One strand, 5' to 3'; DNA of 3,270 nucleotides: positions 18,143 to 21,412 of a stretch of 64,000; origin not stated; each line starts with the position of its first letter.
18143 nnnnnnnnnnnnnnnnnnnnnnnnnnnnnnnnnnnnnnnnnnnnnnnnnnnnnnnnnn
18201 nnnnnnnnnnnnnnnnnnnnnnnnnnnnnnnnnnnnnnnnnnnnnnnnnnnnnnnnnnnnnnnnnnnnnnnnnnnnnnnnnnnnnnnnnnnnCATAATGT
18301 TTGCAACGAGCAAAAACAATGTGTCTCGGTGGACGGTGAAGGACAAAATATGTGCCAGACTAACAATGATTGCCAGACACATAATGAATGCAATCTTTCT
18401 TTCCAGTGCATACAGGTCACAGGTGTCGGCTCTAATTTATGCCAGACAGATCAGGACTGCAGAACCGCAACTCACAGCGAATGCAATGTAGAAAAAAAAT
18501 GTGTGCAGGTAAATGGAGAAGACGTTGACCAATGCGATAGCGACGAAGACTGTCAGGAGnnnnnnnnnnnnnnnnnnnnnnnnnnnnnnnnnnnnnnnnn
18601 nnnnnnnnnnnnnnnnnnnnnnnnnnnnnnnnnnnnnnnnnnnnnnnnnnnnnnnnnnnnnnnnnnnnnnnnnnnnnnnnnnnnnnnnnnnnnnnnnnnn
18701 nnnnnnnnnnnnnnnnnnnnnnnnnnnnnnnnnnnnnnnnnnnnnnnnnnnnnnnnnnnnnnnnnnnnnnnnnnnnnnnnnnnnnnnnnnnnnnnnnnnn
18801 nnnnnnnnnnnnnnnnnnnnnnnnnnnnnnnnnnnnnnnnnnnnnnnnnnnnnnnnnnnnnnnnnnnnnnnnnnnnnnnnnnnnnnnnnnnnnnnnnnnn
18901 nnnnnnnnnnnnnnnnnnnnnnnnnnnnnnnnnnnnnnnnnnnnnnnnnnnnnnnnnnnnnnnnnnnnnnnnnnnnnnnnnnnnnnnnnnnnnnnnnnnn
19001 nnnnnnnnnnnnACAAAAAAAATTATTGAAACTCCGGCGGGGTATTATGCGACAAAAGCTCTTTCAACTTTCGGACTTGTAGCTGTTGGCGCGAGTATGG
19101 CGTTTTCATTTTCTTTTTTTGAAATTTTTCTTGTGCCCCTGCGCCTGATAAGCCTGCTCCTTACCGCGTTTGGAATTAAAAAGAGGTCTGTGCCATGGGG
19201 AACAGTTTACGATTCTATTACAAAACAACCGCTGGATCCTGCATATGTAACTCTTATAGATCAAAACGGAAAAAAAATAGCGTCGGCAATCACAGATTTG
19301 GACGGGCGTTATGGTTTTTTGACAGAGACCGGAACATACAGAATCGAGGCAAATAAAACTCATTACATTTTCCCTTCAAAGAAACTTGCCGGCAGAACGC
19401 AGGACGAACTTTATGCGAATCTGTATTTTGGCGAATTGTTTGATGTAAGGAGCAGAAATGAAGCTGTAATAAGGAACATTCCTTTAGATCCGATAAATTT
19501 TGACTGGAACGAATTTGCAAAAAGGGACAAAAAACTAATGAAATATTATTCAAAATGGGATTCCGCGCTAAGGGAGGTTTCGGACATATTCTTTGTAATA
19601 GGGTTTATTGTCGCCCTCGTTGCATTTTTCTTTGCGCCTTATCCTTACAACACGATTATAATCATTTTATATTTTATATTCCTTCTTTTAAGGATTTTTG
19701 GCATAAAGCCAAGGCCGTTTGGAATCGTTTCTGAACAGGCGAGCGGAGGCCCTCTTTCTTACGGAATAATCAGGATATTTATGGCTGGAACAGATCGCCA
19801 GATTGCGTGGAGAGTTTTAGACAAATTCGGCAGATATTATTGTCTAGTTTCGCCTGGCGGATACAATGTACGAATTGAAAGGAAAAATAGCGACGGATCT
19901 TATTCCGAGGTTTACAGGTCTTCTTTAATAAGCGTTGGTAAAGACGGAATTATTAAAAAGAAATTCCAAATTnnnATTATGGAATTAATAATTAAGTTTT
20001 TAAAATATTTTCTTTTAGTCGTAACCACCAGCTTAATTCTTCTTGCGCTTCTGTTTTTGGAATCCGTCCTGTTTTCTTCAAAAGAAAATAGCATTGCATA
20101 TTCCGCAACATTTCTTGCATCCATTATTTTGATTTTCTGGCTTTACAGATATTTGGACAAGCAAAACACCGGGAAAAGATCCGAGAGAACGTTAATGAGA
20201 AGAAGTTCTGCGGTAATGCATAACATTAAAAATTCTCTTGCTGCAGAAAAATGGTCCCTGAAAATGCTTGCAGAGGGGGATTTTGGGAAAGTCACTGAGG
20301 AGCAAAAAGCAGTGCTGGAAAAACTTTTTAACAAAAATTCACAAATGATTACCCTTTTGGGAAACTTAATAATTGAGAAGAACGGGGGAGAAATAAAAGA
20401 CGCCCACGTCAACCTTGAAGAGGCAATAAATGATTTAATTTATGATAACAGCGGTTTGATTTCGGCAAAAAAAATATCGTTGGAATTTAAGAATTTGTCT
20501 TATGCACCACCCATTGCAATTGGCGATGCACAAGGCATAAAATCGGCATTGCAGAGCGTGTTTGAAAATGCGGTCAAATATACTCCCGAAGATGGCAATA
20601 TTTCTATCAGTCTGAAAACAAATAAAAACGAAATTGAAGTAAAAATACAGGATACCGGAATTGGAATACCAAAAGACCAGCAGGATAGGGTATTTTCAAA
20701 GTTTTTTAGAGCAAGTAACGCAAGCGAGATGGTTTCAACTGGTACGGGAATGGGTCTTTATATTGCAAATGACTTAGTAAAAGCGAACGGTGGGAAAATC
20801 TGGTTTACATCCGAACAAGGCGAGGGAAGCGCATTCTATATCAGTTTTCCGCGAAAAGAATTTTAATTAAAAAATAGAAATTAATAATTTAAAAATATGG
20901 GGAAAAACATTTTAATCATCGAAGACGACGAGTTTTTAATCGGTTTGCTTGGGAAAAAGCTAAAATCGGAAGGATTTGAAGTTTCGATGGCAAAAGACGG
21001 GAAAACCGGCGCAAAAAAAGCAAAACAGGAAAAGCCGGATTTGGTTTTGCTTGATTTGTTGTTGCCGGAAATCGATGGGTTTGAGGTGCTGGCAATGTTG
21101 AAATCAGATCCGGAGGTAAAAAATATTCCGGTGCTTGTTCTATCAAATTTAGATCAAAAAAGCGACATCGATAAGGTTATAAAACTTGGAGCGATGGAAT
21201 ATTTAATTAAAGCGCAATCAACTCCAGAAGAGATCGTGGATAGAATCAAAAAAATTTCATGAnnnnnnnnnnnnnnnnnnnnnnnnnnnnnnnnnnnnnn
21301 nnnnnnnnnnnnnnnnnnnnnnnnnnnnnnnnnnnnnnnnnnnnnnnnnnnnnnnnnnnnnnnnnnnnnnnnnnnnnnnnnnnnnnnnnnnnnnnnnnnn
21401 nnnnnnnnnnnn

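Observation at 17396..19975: Membrane protein built from thirteen tandem ~31-aa four-cysteine modules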

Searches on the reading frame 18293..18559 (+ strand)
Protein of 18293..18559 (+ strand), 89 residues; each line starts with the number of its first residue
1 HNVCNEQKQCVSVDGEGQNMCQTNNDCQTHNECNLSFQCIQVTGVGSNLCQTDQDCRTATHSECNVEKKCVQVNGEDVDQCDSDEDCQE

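Call 18: search_solved_structures(query=A1, max_evalue=10, show_alignments=3)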
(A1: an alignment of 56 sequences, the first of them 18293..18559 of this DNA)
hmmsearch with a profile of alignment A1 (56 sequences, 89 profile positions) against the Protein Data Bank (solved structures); distinct sequences matched with E-value up to 10: 0.

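Call 25: predict_structure(alignment_id=A1)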
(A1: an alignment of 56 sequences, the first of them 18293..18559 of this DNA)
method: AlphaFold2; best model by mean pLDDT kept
length: 89 residues; sequences in the alignment: 56
mean_pLDDT: 88.0   pTM: 0.46
mean pLDDT of the five models: 88.0, 88.1, 86.8, 85.3, 83.0
residues with pLDDT >= 90: 38; 70-90: 49; 50-70: 2; < 50: 0
segments of 3 or more residues with pLDDT < 50: none
pLDDT, mean of each block of 10 residues (from residue 1): 91 92 88 88 84 81 94 85 91
secondary structure, 60 per line:
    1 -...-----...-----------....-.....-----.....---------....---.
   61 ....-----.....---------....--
elements in order: E2-4 E10-12 H24-27 E29-33 E39-43 H53-56 E60-64 E70-74 H84-87

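Call 30: fold_search(model_id=the predicted structure, library=pdb)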
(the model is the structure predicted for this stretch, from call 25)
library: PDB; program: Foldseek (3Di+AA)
matches with E <= 10: 8; with E <= 0.001: 0
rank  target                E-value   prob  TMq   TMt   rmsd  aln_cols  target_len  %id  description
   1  9tvu_w                2.3e+00  0.02  0.17  0.05  17.5        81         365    9  Structure of the Chlamydomonas reinhardtii chlororibosome (released 2026-02-18)
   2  9gjb_H                2.6e+00  0.03  0.19  0.04  14.5        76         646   16  Entamoeba histolytica Gal/GalNAc lectin, mode 2 (released 2026-02-11)
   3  9ijf_A                2.9e+00  0.03  0.19  0.04  18.5        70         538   11  Structure of ATP-dependent diazotase CmaA6 (released 2025-05-07)
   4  8ztz_A                6.1e+00  0.06  0.18  0.04   5.2        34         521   24  Structure of ATP-dependent diazotase CmaA6 (released 2025-05-07)
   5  9ijf_I                6.1e+00  0.03  0.18  0.03  13.9        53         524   13  Structure of ATP-dependent diazotase CmaA6 (released 2025-05-07)
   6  8ztz_B                8.4e+00  0.10  0.20  0.04   1.9        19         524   32  Structure of ATP-dependent diazotase CmaA6 (released 2025-05-07)
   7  6gi7                  8.4e+00  0.06  0.20  0.05   9.9        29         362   14  Crystal structure of pentaerythritol tetranitrate reductase (PETNR) mutant L25I (released 2019-03-20)
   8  7k93_C                9.0e+00  0.01  0.15  0.07   6.7        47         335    6  DENV2 NS1 in complex with neutralizing 2B7 single chain Fab variable region (scFv) (released 2020-12-23)

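Call 41: search_protein_representatives(alignment_id=A1)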
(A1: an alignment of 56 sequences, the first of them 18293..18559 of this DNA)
Query: 56 sequences, 89 profile positions. Proteins with E-value up to 0.001 (for the whole library): 666; up to 1e-10: 322; up to 1e-30: 80. The best 150 are listed.
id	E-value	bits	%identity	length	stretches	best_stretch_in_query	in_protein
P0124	5.2e-143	481.7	-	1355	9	1-88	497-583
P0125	2.4e-118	402.6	-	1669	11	1-88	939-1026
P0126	1.2e-111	381.1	-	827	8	1-88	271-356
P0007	3.1e-110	376.6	-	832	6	1-88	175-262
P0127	6.3e-100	343.6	-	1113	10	1-88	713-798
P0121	8.3e-100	343.2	-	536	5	1-88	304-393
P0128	1.2e-89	310.7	-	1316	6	1-88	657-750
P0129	1.2e-89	310.6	-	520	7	1-88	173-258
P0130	2.7e-87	303.1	-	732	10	1-88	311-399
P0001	1.7e-86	300.5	-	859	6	1-88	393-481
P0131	1.2e-84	294.6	-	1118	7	1-88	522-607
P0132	8.4e-83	288.7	-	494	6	1-88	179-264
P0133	2.0e-82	287.5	-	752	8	12-88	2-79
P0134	4.5e-79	276.7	-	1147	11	1-88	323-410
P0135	3.8e-76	267.3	-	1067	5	1-88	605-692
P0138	7.7e-63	224.7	-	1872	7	1-88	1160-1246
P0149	1.6e-49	182.0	-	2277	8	1-88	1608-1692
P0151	6.5e-49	180.1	-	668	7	1-88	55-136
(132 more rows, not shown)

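Call 42: search_protein_families(library=pfam, proteins=[P0124, P0125, P0128, P0138, P0149, P0130, P0151], max_evalue=0.0001)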
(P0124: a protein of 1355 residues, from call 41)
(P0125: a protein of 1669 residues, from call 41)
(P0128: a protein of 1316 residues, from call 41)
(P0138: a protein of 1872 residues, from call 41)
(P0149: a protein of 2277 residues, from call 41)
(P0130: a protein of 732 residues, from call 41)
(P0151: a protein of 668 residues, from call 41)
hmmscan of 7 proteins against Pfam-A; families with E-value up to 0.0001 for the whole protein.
P0124 (1355 aa): 0 families

P0125 (1669 aa): 0 families

P0128 (1316 aa): 2 families
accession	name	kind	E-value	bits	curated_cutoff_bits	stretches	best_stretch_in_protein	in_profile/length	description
PF00801.26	PKD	-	5.2e-15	55.6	23.5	1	1217-1289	9-71/80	PKD domain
PF18911.6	PKD_4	-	6.1e-15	55.5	27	1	1249-1294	35-79/85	PKD domain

P0138 (1872 aa): 1 family
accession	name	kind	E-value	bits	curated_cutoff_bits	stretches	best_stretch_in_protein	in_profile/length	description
PF13948.11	DUF4215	-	1.1e-11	45.3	27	2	1601-1630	18-46/47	Domain of unknown function (DUF4215)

P0149 (2277 aa): 1 family
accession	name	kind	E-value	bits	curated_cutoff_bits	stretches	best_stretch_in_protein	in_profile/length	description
PF13948.11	DUF4215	-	1.8e-09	38.2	27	0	889-922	17-46/47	Domain of unknown function (DUF4215)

P0130 (732 aa): 0 families

P0151 (668 aa): 2 families
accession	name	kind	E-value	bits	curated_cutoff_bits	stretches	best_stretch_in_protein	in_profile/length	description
PF13462.12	Thioredoxin_4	-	2.3e-28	99.9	23.2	1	494-654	7-165/165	Thioredoxin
PF01323.26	DSBA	-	1.8e-13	51.1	25.6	1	504-652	2-190/191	DSBA-like thioredoxin domain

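Call 51: search_protein_families(library=pfam, alignment_id=A1, max_evalue=10)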
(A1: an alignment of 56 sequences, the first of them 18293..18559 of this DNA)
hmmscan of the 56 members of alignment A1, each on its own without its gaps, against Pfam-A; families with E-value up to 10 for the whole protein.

A. member 1, window:18293-18559:+ (89 aa): 2 families
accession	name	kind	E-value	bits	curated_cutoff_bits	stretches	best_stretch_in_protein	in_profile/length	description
PF07127.16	Nodulin_late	-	2.9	8.8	30.4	2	47-72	27-50/54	Late nodulin domain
PF23416.1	DUF7107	-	7.7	7.4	24.6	1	2-35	6-43/48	Domain of unknown function (DUF7107)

B. families by the number of members that match (of 56 scanned): 40 families (the first 25 are shown)
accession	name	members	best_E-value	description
PF07127.16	Nodulin_late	8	0.5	Late nodulin domain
PF03671.20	Ufm1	6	0.0035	Ubiquitin fold modifier 1 protein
PF22572.2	GPR158_179_EC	6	0.9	GPR158/179 extracellular domain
PF23416.1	DUF7107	5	0.00016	Domain of unknown function (DUF7107)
PF10203.14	Pet191_N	5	0.022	Cytochrome c oxidase assembly protein PET191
PF00095.26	WAP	5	0.068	WAP-type (Whey Acidic Protein) 'four-disulfide core'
PF18202.7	TQ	3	0.012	T-Q ester bond containing domain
PF14906.12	DUF4495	3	0.11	Domain of unknown function (DUF4495)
PF23301.1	EGF_PEAR1L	3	0.73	Platelet endothelial aggregation receptor 1-like, EGF domain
PF14716.13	HHH_8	2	0.021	Helix-hairpin-helix domain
PF04706.18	Dickkopf_N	2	0.029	Dickkopf N-terminal cysteine-rich region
PF01565.28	FAD_binding_4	2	0.053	FAD binding domain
PF15083.11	Colipase-like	2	0.2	Colipase-like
PF21164.2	Dumpy_DPY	2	0.22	Dumpy, DPY module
PF00299.24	Squash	2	0.38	Squash family serine protease inhibitor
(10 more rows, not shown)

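Call 63: find_homologous_proteins(query=A1, max_evalue=0.001)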
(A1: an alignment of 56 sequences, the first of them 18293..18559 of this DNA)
Query A1 (56 sequences): 219 candidates shared short words with the query, none scored E <= 0.001.

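Call 64: find_encoding_contigs(protein=P0124, flank=8000, max_places=1)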
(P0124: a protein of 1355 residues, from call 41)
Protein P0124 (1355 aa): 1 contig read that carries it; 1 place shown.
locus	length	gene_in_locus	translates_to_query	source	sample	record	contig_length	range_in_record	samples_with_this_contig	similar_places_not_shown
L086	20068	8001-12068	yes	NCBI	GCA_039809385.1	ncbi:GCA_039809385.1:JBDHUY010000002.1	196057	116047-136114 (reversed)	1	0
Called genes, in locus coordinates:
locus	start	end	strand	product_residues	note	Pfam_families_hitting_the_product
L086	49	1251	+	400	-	-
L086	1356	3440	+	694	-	-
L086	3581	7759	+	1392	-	-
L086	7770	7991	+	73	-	-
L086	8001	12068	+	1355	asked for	-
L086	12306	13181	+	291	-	PF01551:Peptidase_M23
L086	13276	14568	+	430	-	-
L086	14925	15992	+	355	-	PF01464:SLT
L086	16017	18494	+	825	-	-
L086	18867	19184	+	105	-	-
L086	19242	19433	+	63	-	-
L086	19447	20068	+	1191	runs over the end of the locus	-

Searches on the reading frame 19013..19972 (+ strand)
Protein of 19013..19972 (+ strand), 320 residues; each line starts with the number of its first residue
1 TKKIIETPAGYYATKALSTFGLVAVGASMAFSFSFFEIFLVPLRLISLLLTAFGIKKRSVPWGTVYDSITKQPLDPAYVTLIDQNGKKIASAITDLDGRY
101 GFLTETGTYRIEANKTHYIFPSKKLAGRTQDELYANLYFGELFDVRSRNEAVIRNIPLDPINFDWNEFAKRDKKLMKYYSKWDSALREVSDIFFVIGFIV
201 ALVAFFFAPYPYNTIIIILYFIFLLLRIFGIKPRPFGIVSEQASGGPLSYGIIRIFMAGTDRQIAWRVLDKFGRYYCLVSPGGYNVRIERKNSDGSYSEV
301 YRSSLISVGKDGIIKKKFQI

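Call 58: find_related_loci(query=A3, collection=genome_contigs, flank=5000)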
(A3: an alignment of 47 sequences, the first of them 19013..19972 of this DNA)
Query A3 (320 aa) in genome_contigs; peptide patterns used: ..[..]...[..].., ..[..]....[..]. (x = any residue, [..] = any of these).
512 stretches matched a pattern; 496 encode a relative of the query (tblastn E <= 1e-3); the best 80 are kept; 80 distinct loci.
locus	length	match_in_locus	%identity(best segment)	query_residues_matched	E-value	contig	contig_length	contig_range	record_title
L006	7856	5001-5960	56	3-320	1e-120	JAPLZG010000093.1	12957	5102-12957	MAG: Candidatus Taylorbacteria bacterium isolate LacPavin_0818_WC55_MAG_33_6 LacPavin_0818_WC55_scaffold_249610, whole g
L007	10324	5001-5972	56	2-320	7e-119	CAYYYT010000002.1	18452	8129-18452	MAG TPA_asm: uncultured Candidatus Saccharibacteria bacterium isolate SRP135725_co3_71 genome assembly, contig: NODE_289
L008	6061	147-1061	57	17-320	3e-118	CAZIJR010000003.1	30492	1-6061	MAG TPA_asm: uncultured Candidatus Saccharibacteria bacterium isolate SRP178699_co1_410 genome assembly, contig: NODE_16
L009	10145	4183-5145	57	2-320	1e-117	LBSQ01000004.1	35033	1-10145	MAG: Parcubacteria group bacterium GW2011_GWA2_37_10 US35_C0004, whole genome shotgun sequence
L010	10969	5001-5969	56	3-320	2e-116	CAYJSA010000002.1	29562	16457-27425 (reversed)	MAG TPA_asm: uncultured Candidatus Saccharibacteria bacterium isolate ERP125453_co1_163 genome assembly, contig: NODE_13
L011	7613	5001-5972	56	2-320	4e-116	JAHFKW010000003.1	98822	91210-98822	MAG: Candidatus Staskawiczbacteria bacterium isolate nzgw419 NODE_98_length_98823_cov_6.098174, whole genome shotgun seq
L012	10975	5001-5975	55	1-320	6e-113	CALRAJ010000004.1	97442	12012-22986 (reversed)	MAG: Candidatus Taylorbacteria bacterium isolate CH-Oct18-75 genome assembly, contig: CH-Oct18-C144, whole genome shotgu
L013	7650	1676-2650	53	1-320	2e-112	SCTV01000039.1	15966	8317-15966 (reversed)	MAG: Patescibacteria group bacterium isolate FW305_bin.8 FW305_bin.8-19662, whole genome shotgun sequence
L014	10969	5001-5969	56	3-320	3e-112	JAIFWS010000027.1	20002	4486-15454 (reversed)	MAG: Candidatus Parcubacteria bacterium isolate viral-cat_46_11 PAFVLPS_2018_scaffold_29413, whole genome shotgun sequen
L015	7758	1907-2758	57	37-320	3e-112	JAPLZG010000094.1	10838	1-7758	MAG: Candidatus Taylorbacteria bacterium isolate LacPavin_0818_WC55_MAG_33_6 LacPavin_0818_WC55_scaffold_92295, whole ge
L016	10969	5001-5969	52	2-320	7e-112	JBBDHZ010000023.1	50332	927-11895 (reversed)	MAG: Candidatus Paceibacterota bacterium isolate LejiaA_56_15 Lejia_A_1163_length_50332_cov_10, whole genome shotgun seq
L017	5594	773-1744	55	2-320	1e-111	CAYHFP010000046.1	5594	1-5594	MAG TPA_asm: uncultured Candidatus Saccharibacteria bacterium isolate ERP119705_co12_151 genome assembly, contig: NODE_1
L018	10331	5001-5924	55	2-306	2e-110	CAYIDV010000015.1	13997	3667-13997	MAG TPA_asm: uncultured Candidatus Saccharibacteria bacterium isolate ERP119705_co1_218 genome assembly, contig: NODE_54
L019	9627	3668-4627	57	2-320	1e-116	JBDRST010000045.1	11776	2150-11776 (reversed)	MAG: bacterium isolate MEGAHIT-group-3.28 k141_44388, whole genome shotgun sequence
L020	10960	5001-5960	58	2-320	5e-110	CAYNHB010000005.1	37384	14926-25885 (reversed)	MAG TPA_asm: uncultured Candidatus Saccharibacteria bacterium isolate SRP178699_co2_133 genome assembly, contig: NODE_44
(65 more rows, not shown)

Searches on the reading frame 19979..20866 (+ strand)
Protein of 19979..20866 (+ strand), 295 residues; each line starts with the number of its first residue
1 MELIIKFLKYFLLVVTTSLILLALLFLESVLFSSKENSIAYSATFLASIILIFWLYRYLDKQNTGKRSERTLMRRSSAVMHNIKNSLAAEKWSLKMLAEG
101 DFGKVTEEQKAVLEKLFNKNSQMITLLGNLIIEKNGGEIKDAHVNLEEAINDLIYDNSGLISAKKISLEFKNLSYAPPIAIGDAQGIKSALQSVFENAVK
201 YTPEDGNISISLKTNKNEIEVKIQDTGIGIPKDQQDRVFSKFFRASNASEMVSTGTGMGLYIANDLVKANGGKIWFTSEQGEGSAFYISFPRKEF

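Call 21: search_protein_families(library=pfam, proteins=[window:19979-20866:+], max_evalue=0.001)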
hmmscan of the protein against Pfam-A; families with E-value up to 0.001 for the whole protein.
window:19979-20866:+ (295 aa): 2 families
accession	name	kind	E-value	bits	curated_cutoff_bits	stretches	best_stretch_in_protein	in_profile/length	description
PF02518.31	HATPase_c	-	5.1e-27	95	26.4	1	182-293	1-110/111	Histidine kinase-, DNA gyrase B-, and HSP90-like ATPase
PF13589.12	HATPase_c_3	-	4.6e-05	23.9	25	0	190-263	6-80/137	Histidine kinase-, DNA gyrase B-, and HSP90-like ATPase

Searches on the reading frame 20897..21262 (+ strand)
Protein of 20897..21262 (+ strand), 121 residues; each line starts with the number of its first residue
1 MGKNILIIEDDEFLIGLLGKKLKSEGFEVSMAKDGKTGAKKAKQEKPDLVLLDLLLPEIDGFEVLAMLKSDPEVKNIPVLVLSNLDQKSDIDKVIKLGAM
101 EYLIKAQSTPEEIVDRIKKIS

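Call 21: search_protein_families(library=pfam, proteins=[window:20897-21262:+], max_evalue=0.001)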
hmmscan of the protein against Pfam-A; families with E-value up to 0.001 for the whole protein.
window:20897-21262:+ (121 aa): 1 family
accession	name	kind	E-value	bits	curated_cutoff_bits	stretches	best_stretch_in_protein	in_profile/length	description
PF00072.30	Response_reg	-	3.4e-24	85.6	30.2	1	5-117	1-110/111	Response regulator receiver domain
